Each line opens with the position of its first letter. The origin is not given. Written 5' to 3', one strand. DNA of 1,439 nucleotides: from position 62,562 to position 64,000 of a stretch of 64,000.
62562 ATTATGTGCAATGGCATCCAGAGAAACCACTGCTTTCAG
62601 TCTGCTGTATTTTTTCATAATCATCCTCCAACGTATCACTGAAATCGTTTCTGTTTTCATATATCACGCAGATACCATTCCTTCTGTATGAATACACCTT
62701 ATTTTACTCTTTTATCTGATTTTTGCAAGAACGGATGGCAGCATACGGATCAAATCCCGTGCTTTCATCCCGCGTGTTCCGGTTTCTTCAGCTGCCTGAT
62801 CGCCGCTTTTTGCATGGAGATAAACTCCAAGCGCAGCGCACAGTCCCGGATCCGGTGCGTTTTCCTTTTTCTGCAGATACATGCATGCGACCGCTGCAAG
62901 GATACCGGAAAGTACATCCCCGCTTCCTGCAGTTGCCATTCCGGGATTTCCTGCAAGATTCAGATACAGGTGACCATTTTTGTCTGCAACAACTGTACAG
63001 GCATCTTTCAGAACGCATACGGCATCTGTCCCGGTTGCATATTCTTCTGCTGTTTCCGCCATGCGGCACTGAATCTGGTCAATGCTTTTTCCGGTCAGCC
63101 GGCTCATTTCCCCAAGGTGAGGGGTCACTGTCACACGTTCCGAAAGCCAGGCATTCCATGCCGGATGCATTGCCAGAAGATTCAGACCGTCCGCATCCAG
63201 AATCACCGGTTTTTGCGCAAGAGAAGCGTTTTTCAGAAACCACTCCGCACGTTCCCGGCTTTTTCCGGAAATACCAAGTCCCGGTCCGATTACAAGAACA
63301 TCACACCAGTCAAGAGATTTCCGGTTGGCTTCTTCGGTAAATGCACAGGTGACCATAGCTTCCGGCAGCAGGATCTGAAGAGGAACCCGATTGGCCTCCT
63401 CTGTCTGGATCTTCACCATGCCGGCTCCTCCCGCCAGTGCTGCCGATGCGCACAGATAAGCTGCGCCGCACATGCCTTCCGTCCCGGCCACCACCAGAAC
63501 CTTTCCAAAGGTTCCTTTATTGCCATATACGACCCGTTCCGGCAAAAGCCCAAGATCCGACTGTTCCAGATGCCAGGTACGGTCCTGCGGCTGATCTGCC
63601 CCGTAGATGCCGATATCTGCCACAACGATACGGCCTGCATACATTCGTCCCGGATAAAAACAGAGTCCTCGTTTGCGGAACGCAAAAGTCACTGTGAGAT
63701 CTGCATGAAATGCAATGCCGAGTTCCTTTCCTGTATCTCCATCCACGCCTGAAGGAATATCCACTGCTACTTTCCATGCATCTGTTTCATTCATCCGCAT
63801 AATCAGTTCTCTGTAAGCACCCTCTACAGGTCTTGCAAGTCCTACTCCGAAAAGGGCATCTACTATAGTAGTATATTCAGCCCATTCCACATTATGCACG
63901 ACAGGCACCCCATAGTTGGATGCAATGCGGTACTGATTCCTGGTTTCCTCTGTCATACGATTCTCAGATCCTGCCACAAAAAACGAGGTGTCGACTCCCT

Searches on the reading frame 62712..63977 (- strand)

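Call 46: search_protein_families(library=ncbifam, proteins=[window:62712-63977:-], max_evalue=0.01)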
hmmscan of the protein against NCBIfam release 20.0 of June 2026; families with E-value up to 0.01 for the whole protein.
window:62712-63977:- (421 aa): 4 families
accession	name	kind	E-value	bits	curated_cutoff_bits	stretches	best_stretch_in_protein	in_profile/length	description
NF007856.0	PRK10565.1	equivalog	2.1e-75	254.3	703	1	22-416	116-497/510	bifunctional ADP-dependent NAD(P)H-hydrate dehydratase/NAD(P)H-hydrate epimerase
TIGR00196.1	yjeF_cterm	hypoth_equivalog_domain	2.2e-56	191.3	129.85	1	139-417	6-275/277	NAD(P)H-hydrate dehydratase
TIGR00197.1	yjeF_nterm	hypoth_equivalog_domain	4.7e-23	81.9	88.6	1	6-124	84-204/206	NAD(P)H-hydrate epimerase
NF006830.1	PRK09355.1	equivalog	0.0012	18.3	180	1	225-400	56-233/263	hydroxyethylthiazole kinase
